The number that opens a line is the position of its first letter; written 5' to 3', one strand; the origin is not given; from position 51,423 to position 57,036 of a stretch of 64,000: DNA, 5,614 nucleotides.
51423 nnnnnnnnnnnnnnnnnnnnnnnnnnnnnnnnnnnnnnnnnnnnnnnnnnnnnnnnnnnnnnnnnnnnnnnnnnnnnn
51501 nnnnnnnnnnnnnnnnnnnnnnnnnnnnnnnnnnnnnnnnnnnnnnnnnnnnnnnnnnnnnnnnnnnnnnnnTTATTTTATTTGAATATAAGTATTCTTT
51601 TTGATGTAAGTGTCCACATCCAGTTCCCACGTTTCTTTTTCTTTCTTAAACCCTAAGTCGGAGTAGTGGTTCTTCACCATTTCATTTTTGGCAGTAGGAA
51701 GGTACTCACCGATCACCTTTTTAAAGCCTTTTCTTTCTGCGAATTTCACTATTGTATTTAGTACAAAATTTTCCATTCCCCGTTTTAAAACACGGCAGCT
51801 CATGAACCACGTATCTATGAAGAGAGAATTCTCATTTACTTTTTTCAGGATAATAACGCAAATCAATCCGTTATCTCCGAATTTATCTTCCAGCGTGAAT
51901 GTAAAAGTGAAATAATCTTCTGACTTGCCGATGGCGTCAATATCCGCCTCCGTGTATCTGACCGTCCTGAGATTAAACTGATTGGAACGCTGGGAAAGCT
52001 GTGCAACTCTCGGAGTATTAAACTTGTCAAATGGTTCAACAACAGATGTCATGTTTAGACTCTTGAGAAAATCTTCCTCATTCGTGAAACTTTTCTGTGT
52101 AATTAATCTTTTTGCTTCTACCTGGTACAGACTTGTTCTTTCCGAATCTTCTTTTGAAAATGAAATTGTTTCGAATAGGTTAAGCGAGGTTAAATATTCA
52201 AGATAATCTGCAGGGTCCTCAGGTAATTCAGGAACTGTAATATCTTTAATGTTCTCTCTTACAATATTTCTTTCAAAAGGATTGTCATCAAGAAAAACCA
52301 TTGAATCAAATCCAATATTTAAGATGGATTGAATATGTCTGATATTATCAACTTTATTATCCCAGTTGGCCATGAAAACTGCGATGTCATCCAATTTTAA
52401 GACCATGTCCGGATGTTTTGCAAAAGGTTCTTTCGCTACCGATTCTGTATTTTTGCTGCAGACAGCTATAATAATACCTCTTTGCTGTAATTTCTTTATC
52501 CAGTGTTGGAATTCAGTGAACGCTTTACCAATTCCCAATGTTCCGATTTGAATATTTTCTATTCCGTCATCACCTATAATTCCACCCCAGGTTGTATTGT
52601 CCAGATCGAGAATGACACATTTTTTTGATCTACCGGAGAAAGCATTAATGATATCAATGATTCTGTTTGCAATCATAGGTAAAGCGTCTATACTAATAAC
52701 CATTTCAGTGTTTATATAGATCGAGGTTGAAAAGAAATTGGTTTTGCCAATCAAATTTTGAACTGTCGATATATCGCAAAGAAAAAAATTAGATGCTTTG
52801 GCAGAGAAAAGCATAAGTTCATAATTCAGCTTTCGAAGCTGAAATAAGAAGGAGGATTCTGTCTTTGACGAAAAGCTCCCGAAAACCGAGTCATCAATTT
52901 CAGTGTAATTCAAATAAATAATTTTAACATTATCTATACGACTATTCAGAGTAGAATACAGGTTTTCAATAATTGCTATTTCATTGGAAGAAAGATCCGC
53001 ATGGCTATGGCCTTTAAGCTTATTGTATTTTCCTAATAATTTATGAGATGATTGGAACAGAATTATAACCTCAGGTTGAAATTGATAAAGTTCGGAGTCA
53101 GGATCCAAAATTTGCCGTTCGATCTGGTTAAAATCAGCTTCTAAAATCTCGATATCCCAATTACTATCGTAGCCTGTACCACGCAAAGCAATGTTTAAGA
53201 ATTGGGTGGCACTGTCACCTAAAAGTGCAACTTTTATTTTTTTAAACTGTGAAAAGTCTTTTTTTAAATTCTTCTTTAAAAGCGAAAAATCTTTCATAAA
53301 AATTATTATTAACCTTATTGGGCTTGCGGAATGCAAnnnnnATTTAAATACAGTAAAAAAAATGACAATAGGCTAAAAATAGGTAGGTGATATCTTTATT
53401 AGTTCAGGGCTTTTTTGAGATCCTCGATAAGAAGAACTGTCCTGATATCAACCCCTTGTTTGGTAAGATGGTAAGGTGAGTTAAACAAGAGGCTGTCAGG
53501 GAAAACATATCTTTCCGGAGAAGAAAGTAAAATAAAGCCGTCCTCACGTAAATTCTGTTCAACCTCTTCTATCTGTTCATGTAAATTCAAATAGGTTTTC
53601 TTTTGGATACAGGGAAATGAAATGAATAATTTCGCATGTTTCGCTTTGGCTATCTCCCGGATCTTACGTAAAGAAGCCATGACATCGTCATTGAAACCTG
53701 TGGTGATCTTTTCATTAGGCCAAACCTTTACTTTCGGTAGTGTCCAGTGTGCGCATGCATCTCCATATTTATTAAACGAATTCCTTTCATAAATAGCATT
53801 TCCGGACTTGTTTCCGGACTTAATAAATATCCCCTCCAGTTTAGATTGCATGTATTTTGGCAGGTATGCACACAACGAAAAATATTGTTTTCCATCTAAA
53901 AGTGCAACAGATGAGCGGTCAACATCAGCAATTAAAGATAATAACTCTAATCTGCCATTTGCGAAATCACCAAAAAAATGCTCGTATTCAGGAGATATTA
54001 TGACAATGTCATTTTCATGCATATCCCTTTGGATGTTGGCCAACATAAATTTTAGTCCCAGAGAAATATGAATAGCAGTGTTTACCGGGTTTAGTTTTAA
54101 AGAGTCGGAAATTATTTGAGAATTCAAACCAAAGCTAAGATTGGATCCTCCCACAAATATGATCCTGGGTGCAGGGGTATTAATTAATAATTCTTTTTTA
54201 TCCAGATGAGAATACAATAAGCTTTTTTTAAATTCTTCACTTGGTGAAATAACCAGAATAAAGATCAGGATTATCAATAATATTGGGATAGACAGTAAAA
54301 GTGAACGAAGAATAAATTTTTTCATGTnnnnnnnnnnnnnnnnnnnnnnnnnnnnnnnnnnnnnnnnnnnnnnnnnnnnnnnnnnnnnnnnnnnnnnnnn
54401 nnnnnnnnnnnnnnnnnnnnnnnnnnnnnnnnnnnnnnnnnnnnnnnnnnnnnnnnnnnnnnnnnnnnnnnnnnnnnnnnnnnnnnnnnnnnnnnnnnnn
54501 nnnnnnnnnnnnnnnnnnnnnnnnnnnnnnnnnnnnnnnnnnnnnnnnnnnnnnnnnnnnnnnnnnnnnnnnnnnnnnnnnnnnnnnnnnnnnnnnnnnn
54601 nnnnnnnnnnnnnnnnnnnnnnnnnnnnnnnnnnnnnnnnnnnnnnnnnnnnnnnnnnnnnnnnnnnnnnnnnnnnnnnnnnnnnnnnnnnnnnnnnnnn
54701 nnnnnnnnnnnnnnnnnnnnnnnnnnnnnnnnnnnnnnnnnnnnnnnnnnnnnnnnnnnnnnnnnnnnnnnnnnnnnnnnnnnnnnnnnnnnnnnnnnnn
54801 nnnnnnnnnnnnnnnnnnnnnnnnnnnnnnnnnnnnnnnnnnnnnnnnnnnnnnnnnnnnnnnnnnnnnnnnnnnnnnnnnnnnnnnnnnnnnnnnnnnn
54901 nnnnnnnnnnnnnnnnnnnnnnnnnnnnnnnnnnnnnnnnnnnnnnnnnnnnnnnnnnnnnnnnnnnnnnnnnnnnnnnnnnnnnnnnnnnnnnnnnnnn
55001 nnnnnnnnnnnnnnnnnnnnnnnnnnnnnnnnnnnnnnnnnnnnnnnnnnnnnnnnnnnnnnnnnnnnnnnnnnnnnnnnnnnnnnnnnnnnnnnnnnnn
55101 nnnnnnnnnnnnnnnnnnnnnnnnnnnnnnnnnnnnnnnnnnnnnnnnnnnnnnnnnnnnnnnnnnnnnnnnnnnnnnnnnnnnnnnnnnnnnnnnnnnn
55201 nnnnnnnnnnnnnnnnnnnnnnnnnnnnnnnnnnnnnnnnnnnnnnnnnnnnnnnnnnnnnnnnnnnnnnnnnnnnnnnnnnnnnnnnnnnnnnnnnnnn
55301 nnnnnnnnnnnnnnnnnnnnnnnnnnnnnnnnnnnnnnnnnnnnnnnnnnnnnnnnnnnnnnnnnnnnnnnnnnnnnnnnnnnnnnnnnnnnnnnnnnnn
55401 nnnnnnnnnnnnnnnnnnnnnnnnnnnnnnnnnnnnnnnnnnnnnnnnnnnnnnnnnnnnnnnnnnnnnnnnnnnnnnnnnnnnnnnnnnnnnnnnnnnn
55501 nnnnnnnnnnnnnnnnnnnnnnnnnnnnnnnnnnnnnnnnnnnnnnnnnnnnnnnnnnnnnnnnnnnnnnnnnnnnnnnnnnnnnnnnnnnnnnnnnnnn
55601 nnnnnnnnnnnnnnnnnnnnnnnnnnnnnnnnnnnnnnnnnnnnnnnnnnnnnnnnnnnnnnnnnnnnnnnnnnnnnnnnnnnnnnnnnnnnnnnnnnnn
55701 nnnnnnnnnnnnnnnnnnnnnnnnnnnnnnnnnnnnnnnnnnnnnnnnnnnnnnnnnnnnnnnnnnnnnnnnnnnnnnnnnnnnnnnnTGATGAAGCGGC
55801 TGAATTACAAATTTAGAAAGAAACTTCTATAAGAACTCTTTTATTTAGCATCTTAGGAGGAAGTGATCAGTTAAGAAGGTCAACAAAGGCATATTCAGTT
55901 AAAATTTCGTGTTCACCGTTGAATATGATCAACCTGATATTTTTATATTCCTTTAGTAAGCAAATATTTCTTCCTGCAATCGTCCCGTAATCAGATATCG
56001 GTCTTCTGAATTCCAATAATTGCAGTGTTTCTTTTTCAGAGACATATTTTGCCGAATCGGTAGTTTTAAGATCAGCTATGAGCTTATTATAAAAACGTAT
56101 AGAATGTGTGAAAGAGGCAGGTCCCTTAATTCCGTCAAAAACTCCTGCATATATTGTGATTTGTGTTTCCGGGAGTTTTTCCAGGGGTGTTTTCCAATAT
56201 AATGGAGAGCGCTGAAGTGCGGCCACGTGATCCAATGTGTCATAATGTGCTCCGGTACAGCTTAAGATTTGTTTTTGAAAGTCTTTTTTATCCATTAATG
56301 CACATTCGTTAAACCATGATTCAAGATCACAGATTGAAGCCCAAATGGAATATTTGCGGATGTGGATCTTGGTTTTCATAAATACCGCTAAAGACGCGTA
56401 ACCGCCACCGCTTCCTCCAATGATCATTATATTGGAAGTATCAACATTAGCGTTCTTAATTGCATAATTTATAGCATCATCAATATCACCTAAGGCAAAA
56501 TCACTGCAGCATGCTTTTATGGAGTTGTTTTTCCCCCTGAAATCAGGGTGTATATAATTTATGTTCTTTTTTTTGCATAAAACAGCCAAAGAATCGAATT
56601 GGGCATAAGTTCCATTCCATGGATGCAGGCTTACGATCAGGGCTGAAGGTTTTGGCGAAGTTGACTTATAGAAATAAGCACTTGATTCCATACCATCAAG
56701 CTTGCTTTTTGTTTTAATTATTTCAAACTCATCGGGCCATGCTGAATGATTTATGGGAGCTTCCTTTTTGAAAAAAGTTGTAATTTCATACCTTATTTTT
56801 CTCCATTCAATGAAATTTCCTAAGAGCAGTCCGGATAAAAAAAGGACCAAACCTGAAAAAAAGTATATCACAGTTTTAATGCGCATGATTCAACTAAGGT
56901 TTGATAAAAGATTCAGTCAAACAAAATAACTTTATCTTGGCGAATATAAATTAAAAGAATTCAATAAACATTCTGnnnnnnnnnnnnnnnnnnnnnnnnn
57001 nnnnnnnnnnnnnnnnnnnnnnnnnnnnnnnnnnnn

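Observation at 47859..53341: FkbH-ACP-MaoC-SDR-MBOAT-SGNH operon: predicted PKS-like glyceryl/lactyl-ACP pathway for acylating a surface glycan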

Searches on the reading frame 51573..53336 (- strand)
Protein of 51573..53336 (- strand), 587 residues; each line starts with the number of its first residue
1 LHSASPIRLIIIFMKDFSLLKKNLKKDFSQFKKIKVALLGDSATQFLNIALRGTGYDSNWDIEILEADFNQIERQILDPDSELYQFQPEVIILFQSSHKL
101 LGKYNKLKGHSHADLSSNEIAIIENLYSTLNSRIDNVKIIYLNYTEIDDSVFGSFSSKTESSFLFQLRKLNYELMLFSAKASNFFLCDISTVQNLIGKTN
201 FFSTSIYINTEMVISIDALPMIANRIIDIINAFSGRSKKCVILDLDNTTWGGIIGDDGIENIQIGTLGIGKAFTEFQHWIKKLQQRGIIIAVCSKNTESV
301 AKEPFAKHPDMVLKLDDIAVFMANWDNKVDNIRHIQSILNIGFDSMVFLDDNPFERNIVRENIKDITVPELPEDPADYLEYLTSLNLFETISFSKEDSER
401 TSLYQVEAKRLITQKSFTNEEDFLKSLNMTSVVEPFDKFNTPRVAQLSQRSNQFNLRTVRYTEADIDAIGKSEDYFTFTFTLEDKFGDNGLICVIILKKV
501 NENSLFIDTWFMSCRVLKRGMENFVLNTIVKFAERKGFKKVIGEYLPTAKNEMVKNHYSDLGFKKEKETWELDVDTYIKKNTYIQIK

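Call 3: search_protein_families(library=pfam, proteins=[window:51573-53336:-], max_evalue=0.01)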
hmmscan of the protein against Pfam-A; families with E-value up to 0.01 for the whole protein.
window:51573-53336:- (587 aa): 1 family
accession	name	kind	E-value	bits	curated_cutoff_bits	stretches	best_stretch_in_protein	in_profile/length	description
PF21211.3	FkbH_N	-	2.6e-72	243.2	27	1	35-230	1-191/192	FkbH, N-terminal domain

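Call 4: search_protein_families(library=ncbifam, proteins=[window:51573-53336:-], max_evalue=0.01)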
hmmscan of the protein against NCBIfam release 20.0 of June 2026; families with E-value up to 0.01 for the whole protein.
window:51573-53336:- (587 aa): 2 families
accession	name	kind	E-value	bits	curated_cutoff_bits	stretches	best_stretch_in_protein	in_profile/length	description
TIGR01686.1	FkbH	subfamily_domain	1.9e-87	293.4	146.65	1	238-567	3-323/323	FkbH domain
TIGR01681.1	HAD-SF-IIIC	subfamily_domain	6e-17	62.7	35.75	1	239-360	1-129/132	HAD-IIIC family phosphatase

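Call 7: find_related_loci(query=window:51573-53297:-, collection=genome_contigs, flank=8000)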
Query window:51573-53297:- (574 aa) in genome_contigs; peptide patterns used: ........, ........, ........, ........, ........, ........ (x = any residue, [..] = any of these).
114 stretches matched a pattern; 55 encode a relative of the query (tblastn E <= 1e-3); 54 distinct loci.
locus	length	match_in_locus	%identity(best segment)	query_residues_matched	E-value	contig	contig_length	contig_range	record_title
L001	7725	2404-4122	70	1-574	0e+0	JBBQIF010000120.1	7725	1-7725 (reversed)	MAG: Bacteroidia bacterium isolate Co_metawrap_831 Cmw_831_k141_29635580_length_7725_cov_10.0000, whole genome shotgun s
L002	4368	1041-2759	70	1-574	0e+0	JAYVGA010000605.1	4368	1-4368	MAG: Chitinophagaceae bacterium isolate GL45_Down_metabinner_8 GL45_Down_metabinner_8_604, whole genome shotgun sequence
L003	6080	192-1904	70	1-571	0e+0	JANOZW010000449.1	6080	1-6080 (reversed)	MAG: Ferruginibacter sp. isolate VAR_79_metabat_38 VAR_79_k141_2012300, whole genome shotgun sequence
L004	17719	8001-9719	69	1-574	0e+0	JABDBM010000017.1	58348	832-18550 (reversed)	MAG: Bacteroidetes bacterium isolate BWOrgHeat_Nextera63_MAG3 3300020773.a:Ga0206947_1021, whole genome shotgun sequence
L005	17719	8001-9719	68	1-574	0e+0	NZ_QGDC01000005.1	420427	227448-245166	Mucilaginibacter hurinus strain ZR32 contig_5_, whole genome shotgun sequence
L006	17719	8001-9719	67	1-574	0e+0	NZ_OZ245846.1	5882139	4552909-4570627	MAG: Ulvibacterium sp. isolate 40d8580c-2cfc-4524-b3ab-290e7e8e622b chromosome 1, complete sequence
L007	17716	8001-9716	69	1-574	0e+0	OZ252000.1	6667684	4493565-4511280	MAG: Ferruginibacter sp. isolate 68edfeef-088a-42c5-a09d-8d7a2ac4187b genome assembly, chromosome: 1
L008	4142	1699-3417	68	1-574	0e+0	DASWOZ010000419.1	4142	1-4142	MAG TPA_asm: Mucilaginibacter sp. isolate SMAG_U3454 k141_1332275, whole genome shotgun sequence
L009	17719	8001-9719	69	1-574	0e+0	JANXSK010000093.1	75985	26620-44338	MAG: Ferruginibacter sp. isolate 337R_metabat_160 337R_k141_1070593, whole genome shotgun sequence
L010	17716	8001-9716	68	1-571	0e+0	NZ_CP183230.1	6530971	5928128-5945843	Mucilaginibacter sp. X5P1 chromosome, complete genome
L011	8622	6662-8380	68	1-574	0e+0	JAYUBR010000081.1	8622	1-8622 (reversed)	MAG: Ferruginibacter sp. isolate GFS_6795 GFS_6795_80, whole genome shotgun sequence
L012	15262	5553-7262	68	1-571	0e+0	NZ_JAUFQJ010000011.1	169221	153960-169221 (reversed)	Ferruginibacter paludis strain CECT 8366 platanus_K_17_124_14, whole genome shotgun sequence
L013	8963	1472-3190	66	1-574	0e+0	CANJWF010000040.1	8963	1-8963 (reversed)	MAG: Sphingobacteriaceae bacterium isolate RH-23may17-742 genome assembly, contig: RH-23may17-C63604, whole genome shotg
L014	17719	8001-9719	67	1-574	0e+0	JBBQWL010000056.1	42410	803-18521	MAG: Chitinophagales bacterium isolate Co_metawrap_2054 Cmw_2054_k141_29530304_length_42410_cov_12.9989, whole genome sh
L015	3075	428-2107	67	14-574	0e+0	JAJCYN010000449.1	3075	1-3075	MAG: Flavobacteriales bacterium isolate OFTM231 OFTM231_448, whole genome shotgun sequence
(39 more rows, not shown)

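Call 24: search_solved_structures(query=window:51573-53297:-, max_evalue=0.001, show_alignments=2)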
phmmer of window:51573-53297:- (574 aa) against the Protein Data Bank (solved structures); distinct sequences matched with E-value up to 0.001: 1.
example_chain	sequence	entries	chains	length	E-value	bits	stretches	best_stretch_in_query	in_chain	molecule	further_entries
3slr_A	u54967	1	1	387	1.4e-145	489.1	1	4-382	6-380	uncharacterized protein BF1531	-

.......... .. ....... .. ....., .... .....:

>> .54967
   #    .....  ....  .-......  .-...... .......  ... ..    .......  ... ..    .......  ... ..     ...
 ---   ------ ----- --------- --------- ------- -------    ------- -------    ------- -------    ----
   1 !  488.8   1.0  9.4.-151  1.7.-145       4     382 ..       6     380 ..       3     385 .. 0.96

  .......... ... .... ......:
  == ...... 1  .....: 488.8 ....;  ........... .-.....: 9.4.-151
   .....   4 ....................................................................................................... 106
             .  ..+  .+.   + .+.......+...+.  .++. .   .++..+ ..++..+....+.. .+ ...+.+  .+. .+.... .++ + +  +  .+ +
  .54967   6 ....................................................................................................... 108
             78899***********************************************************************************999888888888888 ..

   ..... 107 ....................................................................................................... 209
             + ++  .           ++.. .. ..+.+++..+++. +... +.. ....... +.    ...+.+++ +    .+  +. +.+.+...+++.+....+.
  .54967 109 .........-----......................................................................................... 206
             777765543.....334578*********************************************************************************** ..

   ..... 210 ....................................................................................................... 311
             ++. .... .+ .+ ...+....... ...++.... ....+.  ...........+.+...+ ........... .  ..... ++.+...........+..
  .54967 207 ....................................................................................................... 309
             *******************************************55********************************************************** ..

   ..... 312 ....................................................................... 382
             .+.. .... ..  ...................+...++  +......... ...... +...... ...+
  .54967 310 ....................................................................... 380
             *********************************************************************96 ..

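Call 33: find_encoding_contigs(protein=window:51573-53297:-, flank=2000, max_places=3)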
Protein window:51573-53297:- (574 aa): 1 contig read that carries it; 1 place shown.
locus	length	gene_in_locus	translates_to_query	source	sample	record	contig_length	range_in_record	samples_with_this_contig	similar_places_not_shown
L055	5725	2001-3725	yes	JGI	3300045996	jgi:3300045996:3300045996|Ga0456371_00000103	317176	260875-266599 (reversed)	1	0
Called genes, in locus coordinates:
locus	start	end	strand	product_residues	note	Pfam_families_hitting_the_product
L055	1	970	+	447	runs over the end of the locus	PF03062:MBOAT, PF13813:MBOAT_2 (weak)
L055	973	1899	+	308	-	-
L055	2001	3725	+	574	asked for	PF21211:FkbH_N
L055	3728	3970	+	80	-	PF00550:PP-binding (faint)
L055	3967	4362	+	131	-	PF01575:MaoC_dehydratas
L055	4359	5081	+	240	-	PF00106:adh_short, PF13561:adh_short_C2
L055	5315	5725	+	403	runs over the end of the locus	PF03062:MBOAT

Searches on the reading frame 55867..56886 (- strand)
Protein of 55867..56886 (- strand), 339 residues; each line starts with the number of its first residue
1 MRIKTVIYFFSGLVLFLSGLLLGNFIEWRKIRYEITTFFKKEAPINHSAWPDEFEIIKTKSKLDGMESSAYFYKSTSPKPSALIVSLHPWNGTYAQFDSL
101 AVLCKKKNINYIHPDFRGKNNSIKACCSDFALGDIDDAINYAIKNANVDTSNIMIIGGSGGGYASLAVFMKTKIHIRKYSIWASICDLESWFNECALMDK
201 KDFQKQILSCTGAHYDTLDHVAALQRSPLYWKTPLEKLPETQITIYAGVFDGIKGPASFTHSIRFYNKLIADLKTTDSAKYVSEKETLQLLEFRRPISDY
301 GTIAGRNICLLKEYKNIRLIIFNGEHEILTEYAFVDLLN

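Call 3: search_protein_families(library=pfam, proteins=[window:55867-56886:-], max_evalue=0.01)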
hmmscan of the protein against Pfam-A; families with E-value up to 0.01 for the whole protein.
window:55867-56886:- (339 aa): 3 families
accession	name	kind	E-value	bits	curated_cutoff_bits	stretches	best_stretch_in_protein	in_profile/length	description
PF00561.26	Abhydrolase_1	-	1.7e-06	28.4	25.8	1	84-199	3-116/245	alpha/beta hydrolase fold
PF00326.27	Peptidase_S9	-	2.7e-05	24.2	22.6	1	101-171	7-84/213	Prolyl oligopeptidase family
PF20434.5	BD-FAE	-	0.0025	17.8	26.8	1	131-167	66-106/215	BD-FAE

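Call 4: search_protein_families(library=ncbifam, proteins=[window:55867-56886:-], max_evalue=0.01)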
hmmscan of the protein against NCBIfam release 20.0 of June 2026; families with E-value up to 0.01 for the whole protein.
window:55867-56886:- (339 aa): 2 families
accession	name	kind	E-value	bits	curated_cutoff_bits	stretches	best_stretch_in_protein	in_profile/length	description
NF050058.1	e_dPHAscl_type1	hypoth_equivalog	0.00083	18.9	150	1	75-167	16-120/276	extracellular catalytic domain type 1 short-chain-length polyhydroxyalkanoate depolymerase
NF047915.1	homoser_Ac_Staph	exception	0.0049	16.2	500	1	128-191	100-162/320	homoserine O-acetyltransferase MetX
